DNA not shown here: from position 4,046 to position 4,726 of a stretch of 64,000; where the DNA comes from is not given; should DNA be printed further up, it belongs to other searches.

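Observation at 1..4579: Divergent ParB-like nuclease / SF2 helicase module with Zn-ribbon minigenes and a SLOG-domain protein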

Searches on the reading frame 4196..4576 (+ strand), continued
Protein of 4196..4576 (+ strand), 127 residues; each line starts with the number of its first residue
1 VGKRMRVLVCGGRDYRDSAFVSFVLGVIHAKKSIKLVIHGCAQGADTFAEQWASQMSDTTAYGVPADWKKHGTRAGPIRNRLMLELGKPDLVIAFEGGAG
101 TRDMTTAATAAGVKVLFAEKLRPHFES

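Call 44: get_annotated_region(hit=H33, flank=4000)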
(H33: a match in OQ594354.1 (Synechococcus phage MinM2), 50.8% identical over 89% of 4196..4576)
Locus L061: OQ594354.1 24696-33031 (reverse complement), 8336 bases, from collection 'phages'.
description: Synechococcus phage MinM2, complete genome.
organism: Synechococcus phage MinM2 (NCBI taxid 3035943)
taxonomy: Viruses; Duplodnaviria; Heunggongvirae; Uroviricota; Caudoviricetes
host: Synechococcus sp.; source: fresh water; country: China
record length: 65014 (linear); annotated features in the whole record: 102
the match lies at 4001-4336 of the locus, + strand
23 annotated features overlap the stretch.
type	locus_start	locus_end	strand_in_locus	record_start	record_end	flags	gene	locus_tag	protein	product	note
CDS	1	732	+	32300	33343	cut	-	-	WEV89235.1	essential recombination function protein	-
CDS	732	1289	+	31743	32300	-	-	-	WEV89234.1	transcription termination factor Rho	-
CDS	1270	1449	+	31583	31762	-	-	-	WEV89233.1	hypothetical protein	MM2_46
CDS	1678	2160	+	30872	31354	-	-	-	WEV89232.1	hypothetical protein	MM2_45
CDS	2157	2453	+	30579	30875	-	-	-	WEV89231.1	hypothetical protein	MM2_44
CDS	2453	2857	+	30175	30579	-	-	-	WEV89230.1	hypothetical protein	MM2_43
CDS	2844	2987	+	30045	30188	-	-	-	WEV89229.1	hypothetical protein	MM2_42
CDS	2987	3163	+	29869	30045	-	-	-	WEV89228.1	hypothetical protein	MM2_41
CDS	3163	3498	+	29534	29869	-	-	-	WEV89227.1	DUF551 domain-containing protein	DUF551 domain-containing protein #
CDS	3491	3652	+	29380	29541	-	-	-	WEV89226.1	hypothetical protein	MM2_39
CDS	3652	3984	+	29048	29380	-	-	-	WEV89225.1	hypothetical protein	MM2_38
CDS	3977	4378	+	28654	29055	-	-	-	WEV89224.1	DprA-like DNA processing chain A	-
CDS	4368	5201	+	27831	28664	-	-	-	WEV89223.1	hypothetical protein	MM2_36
CDS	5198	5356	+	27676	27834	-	-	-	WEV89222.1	hypothetical protein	MM2_35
CDS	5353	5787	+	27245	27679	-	-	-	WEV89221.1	DUF5320 domain-containing protein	-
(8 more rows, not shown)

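Call 45: get_annotated_region(hit=H43, flank=4000)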
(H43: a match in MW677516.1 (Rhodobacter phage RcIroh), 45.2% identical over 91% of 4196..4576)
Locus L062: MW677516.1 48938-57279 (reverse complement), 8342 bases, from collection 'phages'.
description: Rhodobacter phage RcIroh, complete genome.
organism: Rhodobacter phage RcIroh (NCBI taxid 2835972)
taxonomy: Viruses; Duplodnaviria; Heunggongvirae; Uroviricota; Caudoviricetes; Casjensviridae
host: Rhodobacter capsulatus YW1; source: water; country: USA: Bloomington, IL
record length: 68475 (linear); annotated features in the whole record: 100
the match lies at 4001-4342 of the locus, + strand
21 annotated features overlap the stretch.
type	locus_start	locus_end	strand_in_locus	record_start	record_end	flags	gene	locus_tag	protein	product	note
CDS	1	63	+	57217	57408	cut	73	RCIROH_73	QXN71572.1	hypothetical protein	-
CDS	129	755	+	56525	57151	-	72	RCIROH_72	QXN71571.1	phosphatase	-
CDS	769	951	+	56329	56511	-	71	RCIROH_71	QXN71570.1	membrane protein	-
CDS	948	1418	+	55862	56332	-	70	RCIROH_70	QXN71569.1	MazG-like nucleotide pyrophosphohydrolase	-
CDS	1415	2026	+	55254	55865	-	69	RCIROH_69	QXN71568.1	hypothetical protein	-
CDS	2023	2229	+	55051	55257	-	68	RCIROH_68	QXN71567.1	hypothetical protein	-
CDS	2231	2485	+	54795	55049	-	67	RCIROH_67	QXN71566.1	hypothetical protein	-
CDS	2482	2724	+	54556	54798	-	66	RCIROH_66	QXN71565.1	nucleoside hydrolase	-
CDS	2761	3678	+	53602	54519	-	65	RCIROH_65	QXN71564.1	hypothetical protein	-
CDS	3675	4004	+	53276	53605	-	64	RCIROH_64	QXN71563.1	hypothetical protein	-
CDS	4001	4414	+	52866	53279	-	63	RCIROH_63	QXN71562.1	DprA-like DNA processing chain A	-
CDS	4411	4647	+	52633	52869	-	62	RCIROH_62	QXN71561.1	helix-turn-helix DNA binding domain protein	helix-turn-helix DNA binding domain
CDS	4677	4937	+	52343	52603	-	61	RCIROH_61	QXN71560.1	DsbA-like protein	-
CDS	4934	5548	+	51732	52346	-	60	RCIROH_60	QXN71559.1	helix-turn-helix DNA binding domain protein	helix-turn-helix DNA binding domain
CDS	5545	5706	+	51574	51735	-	59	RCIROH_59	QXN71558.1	hypothetical protein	-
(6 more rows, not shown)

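Call 46: get_annotated_region(hit=H39, flank=4000)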
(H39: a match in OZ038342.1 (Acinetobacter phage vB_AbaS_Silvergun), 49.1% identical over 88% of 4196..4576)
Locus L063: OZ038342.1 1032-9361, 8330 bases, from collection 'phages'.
description: Acinetobacter phage vB_AbaS_Silvergun genome assembly, chromosome: vB_AbaS_Silvergn.
organism: Acinetobacter phage vB_AbaS_Silvergun (NCBI taxid 3154074)
taxonomy: Viruses
host: -; source: -; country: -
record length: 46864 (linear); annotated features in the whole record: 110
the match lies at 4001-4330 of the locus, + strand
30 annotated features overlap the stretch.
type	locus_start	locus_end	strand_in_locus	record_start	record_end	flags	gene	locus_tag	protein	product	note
CDS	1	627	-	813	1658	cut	-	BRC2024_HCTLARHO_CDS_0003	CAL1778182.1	hypothetical protein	ID:HCTLARHO_CDS_0003; source:PHANOTATE_1.5.1; unknown function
CDS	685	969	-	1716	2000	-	-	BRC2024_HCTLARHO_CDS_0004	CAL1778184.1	hypothetical protein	ID:HCTLARHO_CDS_0004; source:PHANOTATE_1.5.1; unknown function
CDS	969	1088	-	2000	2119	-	-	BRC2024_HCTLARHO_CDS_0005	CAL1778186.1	hypothetical protein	ID:HCTLARHO_CDS_0005; source:PHANOTATE_1.5.1; unknown function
CDS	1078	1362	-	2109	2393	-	-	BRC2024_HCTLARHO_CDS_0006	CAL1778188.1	hypothetical protein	ID:HCTLARHO_CDS_0006; source:PHANOTATE_1.5.1; unknown function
CDS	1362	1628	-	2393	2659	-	-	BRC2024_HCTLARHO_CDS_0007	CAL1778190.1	hypothetical protein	ID:HCTLARHO_CDS_0007; source:PHANOTATE_1.5.1; unknown function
CDS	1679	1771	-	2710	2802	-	-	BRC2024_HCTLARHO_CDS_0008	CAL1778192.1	hypothetical protein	ID:HCTLARHO_CDS_0008; source:PHANOTATE_1.5.1; unknown function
CDS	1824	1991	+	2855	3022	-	-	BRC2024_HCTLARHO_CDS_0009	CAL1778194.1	hypothetical protein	ID:HCTLARHO_CDS_0009; source:PHANOTATE_1.5.1; unknown function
CDS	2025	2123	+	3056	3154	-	-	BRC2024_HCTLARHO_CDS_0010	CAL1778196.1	hypothetical protein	ID:HCTLARHO_CDS_0010; source:PHANOTATE_1.5.1; unknown function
CDS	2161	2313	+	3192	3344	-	-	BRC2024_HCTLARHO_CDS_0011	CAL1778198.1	hypothetical protein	ID:HCTLARHO_CDS_0011; source:PHANOTATE_1.5.1; unknown function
CDS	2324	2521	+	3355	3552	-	-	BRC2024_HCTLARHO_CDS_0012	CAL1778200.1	hypothetical protein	ID:HCTLARHO_CDS_0012; source:PHANOTATE_1.5.1; unknown function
CDS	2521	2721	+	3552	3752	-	-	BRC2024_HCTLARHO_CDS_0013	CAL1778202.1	hypothetical protein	ID:HCTLARHO_CDS_0013; source:PHANOTATE_1.5.1; unknown function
CDS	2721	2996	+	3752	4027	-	-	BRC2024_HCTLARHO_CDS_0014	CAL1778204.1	hypothetical protein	ID:HCTLARHO_CDS_0014; source:PHANOTATE_1.5.1; unknown function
CDS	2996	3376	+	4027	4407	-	-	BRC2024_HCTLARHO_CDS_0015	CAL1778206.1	hypothetical protein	ID:HCTLARHO_CDS_0015; source:PHANOTATE_1.5.1; unknown function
CDS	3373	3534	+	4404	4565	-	-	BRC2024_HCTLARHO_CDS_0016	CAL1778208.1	hypothetical protein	ID:HCTLARHO_CDS_0016; source:PHANOTATE_1.5.1; unknown function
CDS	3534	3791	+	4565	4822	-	-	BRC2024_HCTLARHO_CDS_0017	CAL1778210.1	hypothetical protein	ID:HCTLARHO_CDS_0017; source:PHANOTATE_1.5.1; unknown function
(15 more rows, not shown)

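Call 51: predict_structure(alignment_id=A1)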
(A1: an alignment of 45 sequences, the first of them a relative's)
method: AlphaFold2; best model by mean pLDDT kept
length: 123 residues; sequences in the alignment: 45
mean_pLDDT: 97.3   pTM: 0.90
mean pLDDT of the five models: 97.3, 97.0, 96.8, 96.5, 96.5
residues with pLDDT >= 90: 123; 70-90: 0; 50-70: 0; < 50: 0
segments of 3 or more residues with pLDDT < 50: none
pLDDT, mean of each block of 10 residues (from residue 1): 97 98 98 98 98 98 96 96 98 95 98 98 95
secondary structure, 60 per line:
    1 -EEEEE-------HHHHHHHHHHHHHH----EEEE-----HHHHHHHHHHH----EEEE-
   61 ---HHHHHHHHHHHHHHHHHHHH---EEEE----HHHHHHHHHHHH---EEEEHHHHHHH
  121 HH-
elements in order: E2-6 H14-27 E32-35 H41-51 E56-59 H64-83 E87-90 H95-106 E110-113 H114-122

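Call 53: search_protein_families(library=padloc, max_evalue=0.001, proteins=[L056:5409-6068:-, L056:4560-5213:-, L056:4195-4560:-, L056:3533-4195:-, window:4208-4576:+])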
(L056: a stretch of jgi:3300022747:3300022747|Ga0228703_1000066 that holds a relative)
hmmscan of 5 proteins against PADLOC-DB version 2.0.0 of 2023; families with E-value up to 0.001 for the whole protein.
L056:5409-6068:- (220 aa): 1 family
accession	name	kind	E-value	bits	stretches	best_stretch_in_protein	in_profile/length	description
PDLC03229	MTase_II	-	6.2e-11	39.7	1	8-154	12-157/436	Type II methyltransferase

L056:4560-5213:- (218 aa): 1 family
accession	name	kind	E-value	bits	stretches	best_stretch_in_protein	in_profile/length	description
PDLC03229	MTase_II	-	2e-25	87.5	1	9-152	13-164/436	Type II methyltransferase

L056:4195-4560:- (122 aa): 0 families

L056:3533-4195:- (221 aa): 2 families
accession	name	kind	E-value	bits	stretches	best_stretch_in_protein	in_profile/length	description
PDLC04135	mad3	-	1.1e-11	42.9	2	119-213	257-354/374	mads_3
PDLC04140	mad8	-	1.5e-07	29.2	1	29-76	6-54/314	mads_8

window:4208-4576:+ (123 aa): 0 families

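Call 54: fold_search(model_id=the predicted structure, library=pdb)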
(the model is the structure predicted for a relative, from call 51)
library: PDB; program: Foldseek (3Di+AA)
matches with E <= 10: 1406; with E <= 0.001: 0
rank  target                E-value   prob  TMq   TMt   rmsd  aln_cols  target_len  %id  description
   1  5zbl_B                1.1e-03  1.00  0.63  0.45   6.0       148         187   22  Crystal structure of type-I LOG from Corynebacterium glutamicum in complex with AMP (released 2018-06-27)
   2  3maj                  1.4e-03  1.00  0.65  0.25   4.8       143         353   18  Crystal structure of putative DNA processing protein DprA from Rhodopseudomonas palustris CGA009 (released 2010-05-12)
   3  5mll_A                1.7e-03  1.00  0.66  0.40   5.1       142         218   16  Structure of HpDprA at 1.9 Angstroms resolution (released 2017-12-20)
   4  4rl6_A                1.9e-03  1.00  0.55  0.20   4.3       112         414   14  Crystal Structure of the Q04L03_STRP2 protein from Streptococcus pneumoniae. Northeast Structural Genomics Consortium  (released 2014-11-05)
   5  2iz7_B                2.0e-03  1.00  0.61  0.48   4.9       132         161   15  structure of Moco Carrier Protein from Chlamydomonas reinhardtii (released 2006-07-27)
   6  5zbl_A                2.3e-03  1.00  0.62  0.43   3.8       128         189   23  Crystal structure of type-I LOG from Corynebacterium glutamicum in complex with AMP (released 2018-06-27)
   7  4ljk_D                2.4e-03  1.00  0.66  0.40   5.2       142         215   16  Structural insights into the unique single-stranded DNA binding mode of DNA processing protein A from Helicobacter pyl (released 2014-01-01)
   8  8sxw_A                2.7e-03  1.00  0.51  0.21   5.7       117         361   18  X-ray crystal structure of UDP- 2,3-diacetamido-2,3-dideoxy-glucuronic acid-2-epimerase from Thermus thermophilus stra (released 2023-09-13)
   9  4ljk_G                2.9e-03  1.00  0.65  0.39   4.9       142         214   15  Structural insights into the unique single-stranded DNA binding mode of DNA processing protein A from Helicobacter pyl (released 2014-01-01)
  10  3uqz_C                3.3e-03  1.00  0.68  0.31   5.3       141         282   20  X-ray structure of DNA processing protein A (DprA) from Streptococcus pneumoniae (released 2012-08-29)
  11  8zva                  3.3e-03  1.00  0.68  0.30   4.1       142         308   15  structure of ShosA from E.coli APEC O1 (released 2025-04-09)
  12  5its_C                3.6e-03  1.00  0.65  0.46   6.5       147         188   22  Crystal structure of LOG from Corynebacterium glutamicum (released 2016-08-24)
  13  8t64_B                3.6e-03  0.99  0.50  0.48   5.0       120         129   13  Apo Cam1(42-206) (released 2024-01-10)
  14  8t64_D                4.0e-03  0.99  0.48  0.44   5.2       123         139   14  Apo Cam1(42-206) (released 2024-01-10)
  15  8sxy_A                4.3e-03  1.00  0.52  0.22   5.2       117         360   16  X-ray crystal structure of UDP- 2,3-diacetamido-2,3-dideoxy-glucuronic acid-2-epimerase from Thermus thermophilus stra (released 2023-09-13)
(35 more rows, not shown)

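Call 56: search_solved_structures(query=L056:5409-6068:-, max_evalue=0.01, show_alignments=2)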
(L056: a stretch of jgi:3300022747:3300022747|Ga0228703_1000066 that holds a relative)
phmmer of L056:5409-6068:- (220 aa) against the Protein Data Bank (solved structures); distinct sequences matched with E-value up to 0.01: 10.
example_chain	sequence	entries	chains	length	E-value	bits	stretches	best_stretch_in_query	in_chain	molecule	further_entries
1vz0_A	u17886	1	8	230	4.1e-11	46.1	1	14-125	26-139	Chromosome-partitioning protein Spo0J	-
7nfu_A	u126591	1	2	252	5.9e-11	45.6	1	9-102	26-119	Nucleoid occlusion protein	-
7ng0_A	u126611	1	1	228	1.1e-10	44.8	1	18-102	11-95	Nucleoid occlusion protein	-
6sdk_A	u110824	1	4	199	5.8e-10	42.4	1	11-104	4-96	Stage 0 sporulation protein J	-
7bnk_A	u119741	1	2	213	8e-10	41.9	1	31-104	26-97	ParB family protein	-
7bnr_A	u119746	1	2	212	9.1e-10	41.8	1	31-104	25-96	ParB family protein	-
7o0n_A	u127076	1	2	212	5.4e-09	39.2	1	31-104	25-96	ParB family protein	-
7ol9_A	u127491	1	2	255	9.3e-08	35.2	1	2-103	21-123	Nucleoid occlusion protein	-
6t1f_A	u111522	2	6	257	7e-07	32.3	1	30-104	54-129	Chromosome-partitioning protein ParB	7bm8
4umk_A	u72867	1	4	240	2.6e-06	30.5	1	15-146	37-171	PROBABLE CHROMOSOME-PARTITIONING PROTEIN PARB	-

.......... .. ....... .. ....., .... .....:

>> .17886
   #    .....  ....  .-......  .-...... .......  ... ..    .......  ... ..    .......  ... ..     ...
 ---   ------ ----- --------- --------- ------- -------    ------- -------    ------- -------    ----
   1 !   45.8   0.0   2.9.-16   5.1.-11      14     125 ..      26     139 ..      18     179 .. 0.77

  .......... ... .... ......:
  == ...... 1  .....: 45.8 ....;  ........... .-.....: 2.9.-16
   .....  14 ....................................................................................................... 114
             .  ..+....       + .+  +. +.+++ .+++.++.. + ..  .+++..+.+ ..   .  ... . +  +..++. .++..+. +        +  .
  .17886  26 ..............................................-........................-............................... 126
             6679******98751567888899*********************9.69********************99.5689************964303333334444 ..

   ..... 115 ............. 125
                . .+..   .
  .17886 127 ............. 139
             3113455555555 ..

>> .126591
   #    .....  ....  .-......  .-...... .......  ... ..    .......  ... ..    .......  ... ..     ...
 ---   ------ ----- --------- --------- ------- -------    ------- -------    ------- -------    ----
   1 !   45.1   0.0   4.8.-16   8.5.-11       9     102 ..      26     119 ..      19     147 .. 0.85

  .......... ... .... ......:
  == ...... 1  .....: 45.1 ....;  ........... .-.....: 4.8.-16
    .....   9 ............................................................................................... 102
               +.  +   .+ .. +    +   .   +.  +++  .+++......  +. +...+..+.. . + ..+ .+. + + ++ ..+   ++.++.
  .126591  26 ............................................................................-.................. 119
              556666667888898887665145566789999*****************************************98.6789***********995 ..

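Call 57: get_annotated_region(hit=H38, flank=4000)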
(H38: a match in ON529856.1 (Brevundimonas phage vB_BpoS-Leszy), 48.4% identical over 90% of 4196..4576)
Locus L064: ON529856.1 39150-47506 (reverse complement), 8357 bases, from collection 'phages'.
description: Brevundimonas phage vB_BpoS-Leszy, complete genome.
organism: Brevundimonas phage vB_BpoS-Leszy (NCBI taxid 2948602)
taxonomy: Viruses; Duplodnaviria; Heunggongvirae; Uroviricota; Caudoviricetes
host: Brevundimonas pondensis LVF1; source: sewage; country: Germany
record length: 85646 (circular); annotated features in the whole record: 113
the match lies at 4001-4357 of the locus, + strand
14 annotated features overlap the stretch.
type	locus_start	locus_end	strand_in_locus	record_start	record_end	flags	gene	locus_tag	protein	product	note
CDS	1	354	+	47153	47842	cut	-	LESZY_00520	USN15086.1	hypothetical protein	-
CDS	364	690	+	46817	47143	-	-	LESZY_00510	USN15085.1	hypothetical protein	-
CDS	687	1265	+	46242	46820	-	-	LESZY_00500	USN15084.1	hypothetical protein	-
CDS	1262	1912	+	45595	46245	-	-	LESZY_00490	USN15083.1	hypothetical protein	-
CDS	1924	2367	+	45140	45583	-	-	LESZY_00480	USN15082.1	hypothetical protein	-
CDS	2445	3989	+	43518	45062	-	-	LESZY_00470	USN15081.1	DNA helicase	-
CDS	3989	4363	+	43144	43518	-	-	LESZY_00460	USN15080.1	P-loop containing nucleoside triphosphate hydrolase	-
CDS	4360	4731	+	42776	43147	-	-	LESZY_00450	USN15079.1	hypothetical protein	-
CDS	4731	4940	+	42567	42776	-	-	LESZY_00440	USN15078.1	hypothetical protein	-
CDS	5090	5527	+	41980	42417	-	-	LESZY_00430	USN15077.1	hypothetical protein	-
CDS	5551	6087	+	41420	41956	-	-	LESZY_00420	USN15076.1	hypothetical protein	-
CDS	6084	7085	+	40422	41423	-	-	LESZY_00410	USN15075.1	putative flavin-dependent thymidylate synthase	-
CDS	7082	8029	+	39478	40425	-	-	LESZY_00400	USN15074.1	hypothetical protein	-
CDS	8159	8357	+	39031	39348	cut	-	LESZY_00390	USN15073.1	hypothetical protein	-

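Call 58: find_encoding_contigs(protein=P0065, flank=6000, max_places=1)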
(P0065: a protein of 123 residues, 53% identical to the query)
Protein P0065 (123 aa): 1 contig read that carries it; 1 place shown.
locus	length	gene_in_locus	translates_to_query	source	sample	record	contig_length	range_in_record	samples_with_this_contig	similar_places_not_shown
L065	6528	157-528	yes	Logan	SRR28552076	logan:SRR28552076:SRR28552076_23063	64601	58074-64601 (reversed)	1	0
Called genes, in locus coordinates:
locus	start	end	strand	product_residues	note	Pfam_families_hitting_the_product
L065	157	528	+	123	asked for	PF10686:YAcAr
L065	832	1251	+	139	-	-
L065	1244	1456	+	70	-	-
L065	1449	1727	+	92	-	-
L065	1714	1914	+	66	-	PF13560:HTH_31, PF01381:HTH_3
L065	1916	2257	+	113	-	PF27050:Phage_P22_Y8K6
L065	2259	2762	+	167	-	-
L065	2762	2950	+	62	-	-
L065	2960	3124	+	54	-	-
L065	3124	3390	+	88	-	-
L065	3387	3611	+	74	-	-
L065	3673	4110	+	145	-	-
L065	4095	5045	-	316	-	PF15956:DUF4760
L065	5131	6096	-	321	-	PF12760:Zn_ribbon_IS1595, PF12762:DDE_Tnp_IS1595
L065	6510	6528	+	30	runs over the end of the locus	-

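Call 59: find_encoding_contigs(protein=P0101, flank=6000, max_places=1)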
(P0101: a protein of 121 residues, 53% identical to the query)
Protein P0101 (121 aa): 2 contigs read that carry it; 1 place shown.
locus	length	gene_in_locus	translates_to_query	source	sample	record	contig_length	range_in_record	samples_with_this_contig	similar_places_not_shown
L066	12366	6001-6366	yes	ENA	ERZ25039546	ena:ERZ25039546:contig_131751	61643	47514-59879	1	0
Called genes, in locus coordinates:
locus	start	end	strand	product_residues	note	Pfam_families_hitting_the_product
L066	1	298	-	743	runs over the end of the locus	PF16510:P22_portal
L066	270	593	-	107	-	-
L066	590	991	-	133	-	-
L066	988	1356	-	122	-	-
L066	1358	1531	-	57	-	-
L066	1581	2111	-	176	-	-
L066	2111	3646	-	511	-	PF17289:Terminase_6C (weak)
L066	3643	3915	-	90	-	-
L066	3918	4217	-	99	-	-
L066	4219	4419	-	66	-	-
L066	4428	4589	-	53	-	-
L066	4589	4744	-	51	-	PF11752:DUF3309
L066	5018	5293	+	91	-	-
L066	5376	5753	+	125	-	-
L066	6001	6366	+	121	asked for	PF10686:YAcAr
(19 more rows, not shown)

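Call 61: search_protein_families(library=pfam, max_evalue=0.01, proteins=[L064:2445-3986:+, L061:4368-5198:+, L062:2761-3675:+, L063:4341-5219:+, L056:4195-4560:-, L056:1722-2660:-, L056:230-862:-, L056:5409-6068:-, L056:4560-5213:-])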
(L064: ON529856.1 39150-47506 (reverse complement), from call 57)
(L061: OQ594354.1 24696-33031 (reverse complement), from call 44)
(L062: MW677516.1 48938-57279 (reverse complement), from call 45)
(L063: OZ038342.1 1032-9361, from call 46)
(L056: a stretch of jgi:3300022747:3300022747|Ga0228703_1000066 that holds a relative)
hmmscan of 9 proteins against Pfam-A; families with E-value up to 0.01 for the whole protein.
L064:2445-3986:+ (514 aa): 6 families
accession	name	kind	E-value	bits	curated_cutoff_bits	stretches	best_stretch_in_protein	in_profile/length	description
PF00580.27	UvrD-helicase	-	8.6e-24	85.1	23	1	16-266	9-270/271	UvrD/REP helicase N-terminal domain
PF13361.12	UvrD_C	-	2.5e-15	57.2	25.6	1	376-498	220-344/350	UvrD-like helicase C-terminal domain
PF13245.12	AAA_19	-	5.8e-14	52.9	25.1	1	20-251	11-133/134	AAA domain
PF13538.12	UvrD_C_2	-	7.2e-09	35.8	27.4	1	444-498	3-50/52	UvrD-like helicase C-terminal domain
PF13604.12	AAA_30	-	6.1e-07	29.8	27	1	15-82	13-79/191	AAA domain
PF01443.25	Viral_helicase1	-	4.1e-05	24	21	0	24-48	2-22/228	Viral superfamily 1 RNA helicase core domain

L061:4368-5198:+ (277 aa): 0 families

L062:2761-3675:+ (305 aa): 1 family
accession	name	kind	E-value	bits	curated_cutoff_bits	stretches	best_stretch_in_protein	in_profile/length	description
PF18909.5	dGTP_diPhyd_N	-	1.9e-21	76.3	27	1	105-184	11-89/99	dATP/dGTP diphosphohydrolase, N-terminal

L063:4341-5219:+ (293 aa): 0 families

L056:4195-4560:- (122 aa): 1 family
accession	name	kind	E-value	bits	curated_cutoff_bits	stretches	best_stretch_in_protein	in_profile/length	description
PF10263.15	SprT-like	-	0.00074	19.8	25.6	1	28-75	25-79/108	SprT-like family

L056:1722-2660:- (313 aa): 0 families

L056:230-862:- (211 aa): 0 families

L056:5409-6068:- (220 aa): 1 family
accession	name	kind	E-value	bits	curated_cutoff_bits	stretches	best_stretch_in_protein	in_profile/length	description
PF02195.25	ParB_N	-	7.3e-15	55.2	26.3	1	11-101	3-93/95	ParB N-terminal domain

L056:4560-5213:- (218 aa): 1 family
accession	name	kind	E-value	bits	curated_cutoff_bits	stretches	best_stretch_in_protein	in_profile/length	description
PF02195.25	ParB_N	-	1.8e-05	25.1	26.3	1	22-93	20-93/95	ParB N-terminal domain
